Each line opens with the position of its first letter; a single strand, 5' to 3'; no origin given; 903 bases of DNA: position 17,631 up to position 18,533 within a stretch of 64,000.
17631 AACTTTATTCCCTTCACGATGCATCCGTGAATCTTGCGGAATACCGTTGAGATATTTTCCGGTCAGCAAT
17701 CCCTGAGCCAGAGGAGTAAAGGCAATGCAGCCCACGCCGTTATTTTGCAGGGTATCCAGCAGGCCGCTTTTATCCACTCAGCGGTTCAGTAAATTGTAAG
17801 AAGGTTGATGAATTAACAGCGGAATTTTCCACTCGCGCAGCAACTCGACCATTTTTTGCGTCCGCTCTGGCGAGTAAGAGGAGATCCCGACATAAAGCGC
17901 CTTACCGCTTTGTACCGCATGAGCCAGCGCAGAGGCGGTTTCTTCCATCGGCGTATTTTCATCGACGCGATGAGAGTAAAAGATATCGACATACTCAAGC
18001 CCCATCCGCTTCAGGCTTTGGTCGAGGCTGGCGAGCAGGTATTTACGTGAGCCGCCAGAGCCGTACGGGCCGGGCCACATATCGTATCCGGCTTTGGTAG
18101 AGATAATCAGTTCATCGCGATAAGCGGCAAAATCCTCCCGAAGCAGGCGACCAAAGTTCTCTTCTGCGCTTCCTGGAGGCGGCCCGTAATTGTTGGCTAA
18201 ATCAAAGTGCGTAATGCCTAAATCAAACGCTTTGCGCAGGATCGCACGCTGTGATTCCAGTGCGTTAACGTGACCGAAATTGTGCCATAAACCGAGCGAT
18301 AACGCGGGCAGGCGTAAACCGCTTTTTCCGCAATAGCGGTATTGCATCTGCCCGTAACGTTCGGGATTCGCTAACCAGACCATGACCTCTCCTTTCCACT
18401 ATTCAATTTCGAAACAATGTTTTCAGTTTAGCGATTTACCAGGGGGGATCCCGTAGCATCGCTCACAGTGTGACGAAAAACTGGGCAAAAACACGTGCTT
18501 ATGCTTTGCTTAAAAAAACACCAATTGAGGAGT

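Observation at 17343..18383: In-frame TGA splits gpr (yghZ) into 201- and 144-codon halves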

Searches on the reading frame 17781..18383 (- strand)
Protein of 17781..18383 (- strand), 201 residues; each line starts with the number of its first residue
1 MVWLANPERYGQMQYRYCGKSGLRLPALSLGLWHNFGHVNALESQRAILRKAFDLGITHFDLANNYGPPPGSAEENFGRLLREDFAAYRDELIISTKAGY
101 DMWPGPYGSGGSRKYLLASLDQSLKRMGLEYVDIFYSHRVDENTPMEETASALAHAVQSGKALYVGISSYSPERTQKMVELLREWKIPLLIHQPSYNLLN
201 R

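Call 11: list_cluster_members(proteins=[window:17781-18383:-, window:17346-17777:-])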
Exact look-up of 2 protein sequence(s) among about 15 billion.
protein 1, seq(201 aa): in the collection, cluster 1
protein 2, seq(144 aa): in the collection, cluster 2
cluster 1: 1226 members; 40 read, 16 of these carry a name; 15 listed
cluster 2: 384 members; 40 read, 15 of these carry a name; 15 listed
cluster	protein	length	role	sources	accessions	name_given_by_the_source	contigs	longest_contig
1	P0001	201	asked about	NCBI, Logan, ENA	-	-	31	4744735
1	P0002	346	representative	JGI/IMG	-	-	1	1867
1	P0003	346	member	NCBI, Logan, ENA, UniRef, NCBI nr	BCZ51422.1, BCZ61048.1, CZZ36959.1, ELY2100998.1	aldo-keto reductase [Enterobacter hormaechei] | aldo/keto reductase n=1 Tax=Enterobacter TaxID=547 RepID=UPI00045378BD | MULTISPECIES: aldo/keto reductase [Enterobacter]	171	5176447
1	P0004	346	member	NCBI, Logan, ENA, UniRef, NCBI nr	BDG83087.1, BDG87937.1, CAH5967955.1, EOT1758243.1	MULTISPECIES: aldo/keto reductase [Citrobacter] | aldo/keto reductase n=1 Tax=Citrobacter TaxID=544 RepID=UPI0008DE5617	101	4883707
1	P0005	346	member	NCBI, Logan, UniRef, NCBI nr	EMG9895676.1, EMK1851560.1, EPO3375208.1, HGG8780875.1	aldo/keto reductase [Enterobacter hormaechei] | aldo/keto reductase n=1 Tax=Enterobacter cloacae complex TaxID=354276 RepID=UPI0022F118D1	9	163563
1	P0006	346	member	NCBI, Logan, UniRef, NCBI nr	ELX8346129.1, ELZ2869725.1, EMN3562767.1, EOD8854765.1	aldo/keto reductase [Enterobacter hormaechei] | aldo/keto reductase n=1 Tax=Enterobacter hormaechei TaxID=158836 RepID=UPI00193D69D1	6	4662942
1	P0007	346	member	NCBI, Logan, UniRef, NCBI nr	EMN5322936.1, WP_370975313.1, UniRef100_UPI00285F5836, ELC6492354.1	aldo/keto reductase [Enterobacter hormaechei] | aldo/keto reductase n=1 Tax=Enterobacter hormaechei TaxID=158836 RepID=UPI00285F5836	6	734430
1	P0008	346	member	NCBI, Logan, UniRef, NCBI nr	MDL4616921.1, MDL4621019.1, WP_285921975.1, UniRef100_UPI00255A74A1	aldo/keto reductase [Citrobacter amalonaticus] | aldo/keto reductase n=1 Tax=Citrobacter amalonaticus TaxID=35703 RepID=UPI00255A74A1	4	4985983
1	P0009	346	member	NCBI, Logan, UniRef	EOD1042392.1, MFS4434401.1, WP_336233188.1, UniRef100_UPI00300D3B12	aldo/keto reductase [Citrobacter farmeri] | aldo/keto reductase n=1 Tax=Citrobacter farmeri TaxID=67824 RepID=UPI00300D3B12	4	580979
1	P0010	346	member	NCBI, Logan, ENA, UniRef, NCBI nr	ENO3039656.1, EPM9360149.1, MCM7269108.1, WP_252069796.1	aldo/keto reductase [Enterobacter ludwigii] | aldo/keto reductase n=1 Tax=Enterobacter ludwigii TaxID=299767 RepID=UPI002076568B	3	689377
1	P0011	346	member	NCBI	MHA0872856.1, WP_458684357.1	aldo/keto reductase [Enterobacter pasteurii]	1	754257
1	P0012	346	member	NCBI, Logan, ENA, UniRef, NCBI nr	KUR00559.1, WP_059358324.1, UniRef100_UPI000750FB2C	L-glyceraldehyde 3-phosphate reductase [Enterobacter bugandensis] | aldo/keto reductase n=1 Tax=Enterobacter bugandensis TaxID=881260 RepID=UPI000750FB2C | aldo/keto reductase [Enterobacter bugandensis]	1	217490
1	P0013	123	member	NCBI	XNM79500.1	aldo/keto reductase [Escherichia coli]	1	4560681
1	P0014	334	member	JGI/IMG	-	L-glyceraldehyde 3-phosphate reductase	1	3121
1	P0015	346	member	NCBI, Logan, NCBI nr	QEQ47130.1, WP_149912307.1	aldo/keto reductase [Enterobacter hormaechei]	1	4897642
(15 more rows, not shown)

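Call 12: find_encoding_contigs(protein=window:17781-18383:-, flank=3000, max_places=10)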
Protein seq(201 aa) (201 aa): 24 contigs read that carry it; 8 places shown.
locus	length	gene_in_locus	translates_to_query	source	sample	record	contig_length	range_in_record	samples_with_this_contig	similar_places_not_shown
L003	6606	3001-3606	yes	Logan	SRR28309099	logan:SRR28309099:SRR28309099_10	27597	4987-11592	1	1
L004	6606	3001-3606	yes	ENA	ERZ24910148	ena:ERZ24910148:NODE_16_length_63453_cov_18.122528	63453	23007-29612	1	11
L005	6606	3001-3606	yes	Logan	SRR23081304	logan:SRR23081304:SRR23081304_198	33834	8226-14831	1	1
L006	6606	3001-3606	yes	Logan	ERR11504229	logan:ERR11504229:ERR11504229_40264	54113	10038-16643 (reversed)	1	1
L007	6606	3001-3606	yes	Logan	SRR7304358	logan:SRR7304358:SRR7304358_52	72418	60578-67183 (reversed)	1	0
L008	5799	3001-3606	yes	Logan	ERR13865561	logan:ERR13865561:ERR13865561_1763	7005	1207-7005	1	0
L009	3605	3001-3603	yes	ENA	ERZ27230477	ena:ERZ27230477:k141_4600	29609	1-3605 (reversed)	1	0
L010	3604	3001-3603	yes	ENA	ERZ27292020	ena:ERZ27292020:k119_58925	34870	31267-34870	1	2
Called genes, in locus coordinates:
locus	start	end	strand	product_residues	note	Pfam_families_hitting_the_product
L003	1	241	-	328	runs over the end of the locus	PF13237:Fer4_10 (faint), PF14697:Fer4_21 (weak), PF12838:Fer4_7, PF13247:Fer4_11, PF00037:Fer4 (weak), PF12797:Fer4_2 (weak), PF12837:Fer4_6 (weak), PF13187:Fer4_9 (weak)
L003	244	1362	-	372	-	PF01058:Oxidored_q6, PF14720:NiFe_hyd_SSU_C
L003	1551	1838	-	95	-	PF11115:DUF2623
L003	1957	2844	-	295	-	PF23678:YqhI, PF12740:PETase (weak), PF02129:Peptidase_S15 (weak), PF01738:DLH, PF00326:Peptidase_S9 (faint), PF08840:BAAT_C (faint)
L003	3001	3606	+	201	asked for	PF00248:Aldo_ket_red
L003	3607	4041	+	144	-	PF00248:Aldo_ket_red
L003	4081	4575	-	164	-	PF03350:UPF0114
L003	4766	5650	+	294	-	PF23441:SDR, PF00106:adh_short, PF08659:KR, PF13561:adh_short_C2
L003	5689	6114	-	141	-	PF02472:ExbD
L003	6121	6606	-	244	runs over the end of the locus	PF01618:MotA_ExbB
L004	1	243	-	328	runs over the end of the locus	PF13237:Fer4_10 (faint), PF14697:Fer4_21 (weak), PF12838:Fer4_7, PF13247:Fer4_11, PF00037:Fer4 (weak), PF12797:Fer4_2 (weak), PF12837:Fer4_6 (weak), PF13187:Fer4_9 (weak)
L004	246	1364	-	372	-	PF01058:Oxidored_q6, PF14720:NiFe_hyd_SSU_C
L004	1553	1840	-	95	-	PF11115:DUF2623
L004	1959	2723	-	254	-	PF12740:PETase (faint), PF01738:DLH, PF02129:Peptidase_S15 (weak), PF00326:Peptidase_S9 (faint), PF08840:BAAT_C (faint)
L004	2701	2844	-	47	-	PF23678:YqhI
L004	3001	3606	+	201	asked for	PF00248:Aldo_ket_red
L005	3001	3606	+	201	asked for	PF00248:Aldo_ket_red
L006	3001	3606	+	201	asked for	PF00248:Aldo_ket_red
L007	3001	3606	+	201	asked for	PF00248:Aldo_ket_red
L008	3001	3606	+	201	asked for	PF00248:Aldo_ket_red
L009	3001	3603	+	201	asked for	PF00248:Aldo_ket_red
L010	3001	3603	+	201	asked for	PF00248:Aldo_ket_red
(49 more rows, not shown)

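Call 26: list_cluster_members(proteins=[window:17859-18383:-, window:17835-18383:-, window:17832-18383:-, window:17808-18383:-, window:17799-18383:-, window:17787-18383:-, window:17784-18383:-, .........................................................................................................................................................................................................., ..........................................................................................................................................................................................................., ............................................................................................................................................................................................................])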
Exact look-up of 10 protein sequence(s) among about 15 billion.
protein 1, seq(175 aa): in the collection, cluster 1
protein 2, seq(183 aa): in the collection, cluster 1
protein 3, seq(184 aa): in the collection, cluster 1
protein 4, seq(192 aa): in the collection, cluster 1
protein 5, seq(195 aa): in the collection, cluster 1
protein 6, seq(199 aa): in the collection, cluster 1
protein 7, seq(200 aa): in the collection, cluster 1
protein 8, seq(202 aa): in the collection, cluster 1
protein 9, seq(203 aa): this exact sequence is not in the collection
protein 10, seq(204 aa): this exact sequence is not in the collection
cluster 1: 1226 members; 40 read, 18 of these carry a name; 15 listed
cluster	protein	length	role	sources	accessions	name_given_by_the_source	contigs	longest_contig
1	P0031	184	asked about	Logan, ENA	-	-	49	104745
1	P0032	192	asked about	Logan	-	-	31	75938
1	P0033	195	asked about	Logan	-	-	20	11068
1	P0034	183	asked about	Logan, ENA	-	-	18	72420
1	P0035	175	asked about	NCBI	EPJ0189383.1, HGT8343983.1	TPA: L-glyceraldehyde 3-phosphate reductase, partial [Escherichia coli]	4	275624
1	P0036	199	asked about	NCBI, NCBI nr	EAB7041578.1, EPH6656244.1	L-glyceraldehyde 3-phosphate reductase, partial [Escherichia coli] | L-glyceraldehyde 3-phosphate reductase [Salmonella enterica subsp. enterica serovar ...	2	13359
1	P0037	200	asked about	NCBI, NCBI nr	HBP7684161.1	TPA: L-glyceraldehyde 3-phosphate reductase, partial [Escherichia coli] | L-glyceraldehyde 3-phosphate reductase [Escherichia coli]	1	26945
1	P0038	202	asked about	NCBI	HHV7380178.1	TPA: L-glyceraldehyde 3-phosphate reductase, partial [Escherichia coli]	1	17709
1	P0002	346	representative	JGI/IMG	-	-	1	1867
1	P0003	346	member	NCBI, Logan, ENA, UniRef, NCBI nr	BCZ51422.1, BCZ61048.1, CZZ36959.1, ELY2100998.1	aldo-keto reductase [Enterobacter hormaechei] | aldo/keto reductase n=1 Tax=Enterobacter TaxID=547 RepID=UPI00045378BD | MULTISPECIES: aldo/keto reductase [Enterobacter]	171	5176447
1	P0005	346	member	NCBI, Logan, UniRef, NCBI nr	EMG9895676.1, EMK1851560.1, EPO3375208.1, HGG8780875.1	aldo/keto reductase [Enterobacter hormaechei] | aldo/keto reductase n=1 Tax=Enterobacter cloacae complex TaxID=354276 RepID=UPI0022F118D1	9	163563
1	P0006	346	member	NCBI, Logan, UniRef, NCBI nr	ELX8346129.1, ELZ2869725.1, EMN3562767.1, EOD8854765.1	aldo/keto reductase [Enterobacter hormaechei] | aldo/keto reductase n=1 Tax=Enterobacter hormaechei TaxID=158836 RepID=UPI00193D69D1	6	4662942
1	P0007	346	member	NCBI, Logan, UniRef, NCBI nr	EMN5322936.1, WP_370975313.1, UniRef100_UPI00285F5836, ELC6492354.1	aldo/keto reductase [Enterobacter hormaechei] | aldo/keto reductase n=1 Tax=Enterobacter hormaechei TaxID=158836 RepID=UPI00285F5836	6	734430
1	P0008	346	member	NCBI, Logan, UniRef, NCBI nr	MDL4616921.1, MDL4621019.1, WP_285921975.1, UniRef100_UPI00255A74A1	aldo/keto reductase [Citrobacter amalonaticus] | aldo/keto reductase n=1 Tax=Citrobacter amalonaticus TaxID=35703 RepID=UPI00255A74A1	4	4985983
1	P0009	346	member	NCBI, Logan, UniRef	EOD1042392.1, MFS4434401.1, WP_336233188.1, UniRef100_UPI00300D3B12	aldo/keto reductase [Citrobacter farmeri] | aldo/keto reductase n=1 Tax=Citrobacter farmeri TaxID=67824 RepID=UPI00300D3B12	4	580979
